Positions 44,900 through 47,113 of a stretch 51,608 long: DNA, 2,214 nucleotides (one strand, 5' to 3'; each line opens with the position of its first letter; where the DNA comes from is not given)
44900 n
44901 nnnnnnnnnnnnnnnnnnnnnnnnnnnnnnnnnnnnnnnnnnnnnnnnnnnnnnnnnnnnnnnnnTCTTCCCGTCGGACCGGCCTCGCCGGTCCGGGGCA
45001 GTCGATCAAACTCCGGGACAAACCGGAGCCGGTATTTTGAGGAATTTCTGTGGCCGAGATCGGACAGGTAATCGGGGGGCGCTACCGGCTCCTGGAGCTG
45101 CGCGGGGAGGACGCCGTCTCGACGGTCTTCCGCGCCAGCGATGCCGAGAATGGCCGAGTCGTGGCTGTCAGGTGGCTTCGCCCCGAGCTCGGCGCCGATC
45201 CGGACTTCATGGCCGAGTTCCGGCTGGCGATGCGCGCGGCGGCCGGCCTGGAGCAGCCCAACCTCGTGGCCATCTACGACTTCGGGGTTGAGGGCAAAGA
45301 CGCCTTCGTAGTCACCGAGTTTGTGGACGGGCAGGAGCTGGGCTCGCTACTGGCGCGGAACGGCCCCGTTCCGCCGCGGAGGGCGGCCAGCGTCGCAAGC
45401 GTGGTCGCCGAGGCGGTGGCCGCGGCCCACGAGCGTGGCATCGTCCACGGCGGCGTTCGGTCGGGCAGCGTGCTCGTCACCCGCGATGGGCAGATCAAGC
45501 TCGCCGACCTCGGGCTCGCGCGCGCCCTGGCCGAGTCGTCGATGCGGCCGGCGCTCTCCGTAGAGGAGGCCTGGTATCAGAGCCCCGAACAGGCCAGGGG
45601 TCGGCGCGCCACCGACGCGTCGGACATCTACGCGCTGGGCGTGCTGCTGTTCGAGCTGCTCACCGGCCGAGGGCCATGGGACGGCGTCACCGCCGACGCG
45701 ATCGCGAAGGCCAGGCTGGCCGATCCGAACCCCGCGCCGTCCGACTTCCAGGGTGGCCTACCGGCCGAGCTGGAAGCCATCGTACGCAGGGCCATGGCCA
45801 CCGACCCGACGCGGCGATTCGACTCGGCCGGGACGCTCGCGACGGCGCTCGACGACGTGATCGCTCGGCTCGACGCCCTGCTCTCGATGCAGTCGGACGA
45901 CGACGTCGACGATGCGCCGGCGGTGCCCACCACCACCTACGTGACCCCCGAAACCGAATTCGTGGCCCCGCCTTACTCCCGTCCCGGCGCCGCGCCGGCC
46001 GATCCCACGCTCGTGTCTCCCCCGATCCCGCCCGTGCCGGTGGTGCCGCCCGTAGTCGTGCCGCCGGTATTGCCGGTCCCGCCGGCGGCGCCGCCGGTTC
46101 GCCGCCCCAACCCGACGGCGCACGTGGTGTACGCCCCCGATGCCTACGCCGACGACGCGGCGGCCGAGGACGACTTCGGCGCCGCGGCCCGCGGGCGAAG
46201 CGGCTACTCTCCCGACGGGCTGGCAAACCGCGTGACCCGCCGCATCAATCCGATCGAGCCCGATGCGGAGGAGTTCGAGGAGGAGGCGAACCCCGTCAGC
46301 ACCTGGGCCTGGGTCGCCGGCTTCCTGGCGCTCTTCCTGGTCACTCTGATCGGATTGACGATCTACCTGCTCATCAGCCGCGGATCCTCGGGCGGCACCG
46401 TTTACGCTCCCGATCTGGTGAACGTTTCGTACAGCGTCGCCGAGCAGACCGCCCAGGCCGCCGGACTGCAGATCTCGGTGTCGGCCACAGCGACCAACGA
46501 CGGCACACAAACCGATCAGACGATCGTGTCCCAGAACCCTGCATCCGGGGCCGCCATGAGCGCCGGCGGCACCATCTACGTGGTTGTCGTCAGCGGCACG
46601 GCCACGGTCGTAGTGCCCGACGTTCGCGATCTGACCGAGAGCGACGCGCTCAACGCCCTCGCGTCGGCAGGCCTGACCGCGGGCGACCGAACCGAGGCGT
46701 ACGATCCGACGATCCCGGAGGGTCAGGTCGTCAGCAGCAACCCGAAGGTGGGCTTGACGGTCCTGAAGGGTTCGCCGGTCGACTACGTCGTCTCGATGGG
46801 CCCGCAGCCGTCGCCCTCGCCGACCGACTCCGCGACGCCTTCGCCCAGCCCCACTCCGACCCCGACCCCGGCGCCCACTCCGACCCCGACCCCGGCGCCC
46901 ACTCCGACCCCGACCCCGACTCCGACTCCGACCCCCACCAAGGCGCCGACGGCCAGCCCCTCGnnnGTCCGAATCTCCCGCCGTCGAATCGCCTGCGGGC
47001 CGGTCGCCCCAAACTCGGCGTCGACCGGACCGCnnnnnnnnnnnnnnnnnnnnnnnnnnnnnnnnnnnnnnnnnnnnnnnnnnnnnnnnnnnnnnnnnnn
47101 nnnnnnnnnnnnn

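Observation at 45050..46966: PASTA-domain receptor with a catalytically dead kinase domain (pseudokinase)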

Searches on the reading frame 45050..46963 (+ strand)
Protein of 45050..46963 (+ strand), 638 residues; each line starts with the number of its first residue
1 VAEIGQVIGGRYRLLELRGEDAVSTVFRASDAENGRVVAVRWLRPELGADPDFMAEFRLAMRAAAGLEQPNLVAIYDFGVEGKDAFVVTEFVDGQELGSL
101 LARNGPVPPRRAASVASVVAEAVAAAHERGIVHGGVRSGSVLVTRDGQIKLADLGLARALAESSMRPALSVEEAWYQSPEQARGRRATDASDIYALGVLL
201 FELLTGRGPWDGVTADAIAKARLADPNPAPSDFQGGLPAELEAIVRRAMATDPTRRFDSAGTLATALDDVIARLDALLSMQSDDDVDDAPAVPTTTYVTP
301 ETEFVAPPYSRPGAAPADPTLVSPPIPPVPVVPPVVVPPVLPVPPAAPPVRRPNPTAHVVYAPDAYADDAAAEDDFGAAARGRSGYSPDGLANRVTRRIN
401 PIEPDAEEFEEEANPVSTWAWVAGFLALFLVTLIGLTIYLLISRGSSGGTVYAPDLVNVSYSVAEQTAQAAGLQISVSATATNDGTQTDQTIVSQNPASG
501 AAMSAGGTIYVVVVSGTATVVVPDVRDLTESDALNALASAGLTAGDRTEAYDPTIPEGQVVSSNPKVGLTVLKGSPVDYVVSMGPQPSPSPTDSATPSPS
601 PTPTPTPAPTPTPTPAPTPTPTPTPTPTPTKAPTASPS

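Call 3: search_protein_families(library=pfam, proteins=[window:45050-46963:+], max_evalue=1)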
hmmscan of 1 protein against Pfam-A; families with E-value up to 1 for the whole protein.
window:45050-46963:+ (638 aa): 6 families
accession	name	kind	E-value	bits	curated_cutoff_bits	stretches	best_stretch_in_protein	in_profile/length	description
PF00069.31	Pkinase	-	4.2e-31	108.8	31.7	1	18-257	7-252/263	Protein kinase domain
PF07714.23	PK_Tyr_Ser-Thr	-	5.8e-26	91.8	23.1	1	25-257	14-249/258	Protein tyrosine and serine/threonine kinase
PF03793.24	PASTA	-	1.3e-20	73.5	23.2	2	520-578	1-59/64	PASTA domain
PF06293.20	Kdo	-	0.0081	16.1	21.3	1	50-150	55-160/207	Lipopolysaccharide kinase (Kdo/WaaP) family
PF03109.22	ABC1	-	0.014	15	22.9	1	84-165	142-222/244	ABC1 atypical kinase-like domain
PF01636.29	APH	-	0.021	15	23.2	1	21-120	8-105/239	Phosphotransferase enzyme family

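Call 4: search_protein_families(library=ncbifam, proteins=[window:45050-46963:+], max_evalue=1)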
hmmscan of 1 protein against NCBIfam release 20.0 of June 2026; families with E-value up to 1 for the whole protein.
window:45050-46963:+ (638 aa): 17 families
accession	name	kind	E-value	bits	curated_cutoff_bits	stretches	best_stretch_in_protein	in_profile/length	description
NF033483.0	PknB_PASTA_kin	equivalog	6.4e-105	352.3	450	2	4-275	1-273/563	Stk1 family PASTA domain-containing Ser/Thr kinase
NF052427.1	StpK7MSMEG_1200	equivalog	8.6e-46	156.6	900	1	10-268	7-266/601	serine/threonine protein kinase StpK7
NF047741.1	antiphage_MADS6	equivalog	1.9e-33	115.9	460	2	113-273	302-463/612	methylation-associated defense system protein kinase MAD6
TIGR03903.1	TOMM_kin_cyc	equivalog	1.5e-27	96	705.75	1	35-277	3-252/1267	TOMM system kinase/cyclase fusion protein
NF038150.1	lanthi_synth_IV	equivalog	2.8e-24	85.5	650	1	7-273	186-459/851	class IV lanthionine synthetase LanL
NF009651.0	PRK13184.1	equivalog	4.3e-18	64.7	839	1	11-270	3-290/932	serine/threonine-protein kinase PknD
NF053615.1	SerThrKinAfsKStmc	equivalog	5.5e-17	61.7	1300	1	19-260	22-258/809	protein serine/threonine kinase AfsK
NF033442.0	BREX_PglW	equivalog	1.3e-15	56.3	990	1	66-274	266-490/1391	BREX system serine/threonine kinase PglW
NF038151.1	lanthi_synth_III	equivalog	8.3e-15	54.2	575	1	26-220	236-439/833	class III lanthionine synthetase LanKC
NF011464.0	PRK14879.1-7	equivalog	7.2e-08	32.4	246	1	74-158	70-150/221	Kae1-associated kinase Bud32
NF011463.0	PRK14879.1-4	equivalog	7.2e-07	28.8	188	1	62-158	75-161/237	Kae1-associated kinase Bud32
TIGR03724.2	arch_bud32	equivalog_domain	3.4e-06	26.7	125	1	56-160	43-134/193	KEOPS complex kinase/ATPase Bud32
NF040671.1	PLuB_AAA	exception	8.4e-06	23.4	999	1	60-284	55-260/1256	PLuB system helicase-like protein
NF007174.0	PRK09605.1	equivalog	0.0015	17.1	447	1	75-159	403-475/535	bifunctional N(6)-L-threonylcarbamoyladenine synthase/serine/threonine protein kinase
NF011462.0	PRK14879.1-3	equivalog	0.011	15.5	174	1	114-157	86-128/192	Kae1-associated kinase Bud32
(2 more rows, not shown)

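Call 5: search_solved_structures(query=window:45050-46963:+, max_evalue=0.001, show_alignments=3)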
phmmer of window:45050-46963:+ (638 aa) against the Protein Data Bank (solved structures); distinct sequences matched with E-value up to 0.001: 2233 (the best 60 are shown).
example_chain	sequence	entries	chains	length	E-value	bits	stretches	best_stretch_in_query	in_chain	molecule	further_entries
3f61_A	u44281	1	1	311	6.5e-47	163.7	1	9-264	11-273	Serine/threonine-protein kinase pknB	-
3f69_A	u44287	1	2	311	4.3e-46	161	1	9-264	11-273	Serine/threonine-protein kinase pknB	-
3ori_A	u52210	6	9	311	1.1e-45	159.7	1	9-264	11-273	Serine/threonine protein kinase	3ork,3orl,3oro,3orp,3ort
6i2p_A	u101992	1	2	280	1.2e-45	159.6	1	9-264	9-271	Serine/threonine-protein kinase PknB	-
6b2p_A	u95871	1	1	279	3e-45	158.2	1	9-264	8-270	Serine/threonine-protein kinase PknB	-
5u94_A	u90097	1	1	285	3.1e-45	158.2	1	9-264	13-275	Serine/threonine-protein kinase PknB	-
9ru3_A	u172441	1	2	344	3.3e-45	158.1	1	1-268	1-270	Serine/threonine-protein kinase StkP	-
9ruk_A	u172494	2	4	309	3.7e-45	157.9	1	1-265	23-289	Serine/threonine-protein kinase StkP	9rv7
1o6y_A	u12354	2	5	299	3.8e-45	157.9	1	9-264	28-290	SERINE/THREONINE-PROTEIN KINASE PKNB | Probable serine/threonine-protein kinase pknB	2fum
1mru_A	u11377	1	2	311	3.8e-45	157.9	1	9-264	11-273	Probable serine/threonine-protein kinase pknB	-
9ruj_A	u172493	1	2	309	1.2e-44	156.3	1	1-265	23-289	Serine/threonine-protein kinase StkP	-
3orm_A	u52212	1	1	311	4.9e-44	154.2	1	9-264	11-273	Serine/threonine protein kinase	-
4ow8_A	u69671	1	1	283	1.4e-43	152.7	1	3-269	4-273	Serine/threonine-protein kinase PknA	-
9tmq_A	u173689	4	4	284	1.4e-43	152.7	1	3-269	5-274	Serine/threonine-protein kinase PknA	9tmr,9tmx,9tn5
6b2q_A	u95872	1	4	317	2.9e-43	151.7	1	3-270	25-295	Serine/threonine-protein kinase PknA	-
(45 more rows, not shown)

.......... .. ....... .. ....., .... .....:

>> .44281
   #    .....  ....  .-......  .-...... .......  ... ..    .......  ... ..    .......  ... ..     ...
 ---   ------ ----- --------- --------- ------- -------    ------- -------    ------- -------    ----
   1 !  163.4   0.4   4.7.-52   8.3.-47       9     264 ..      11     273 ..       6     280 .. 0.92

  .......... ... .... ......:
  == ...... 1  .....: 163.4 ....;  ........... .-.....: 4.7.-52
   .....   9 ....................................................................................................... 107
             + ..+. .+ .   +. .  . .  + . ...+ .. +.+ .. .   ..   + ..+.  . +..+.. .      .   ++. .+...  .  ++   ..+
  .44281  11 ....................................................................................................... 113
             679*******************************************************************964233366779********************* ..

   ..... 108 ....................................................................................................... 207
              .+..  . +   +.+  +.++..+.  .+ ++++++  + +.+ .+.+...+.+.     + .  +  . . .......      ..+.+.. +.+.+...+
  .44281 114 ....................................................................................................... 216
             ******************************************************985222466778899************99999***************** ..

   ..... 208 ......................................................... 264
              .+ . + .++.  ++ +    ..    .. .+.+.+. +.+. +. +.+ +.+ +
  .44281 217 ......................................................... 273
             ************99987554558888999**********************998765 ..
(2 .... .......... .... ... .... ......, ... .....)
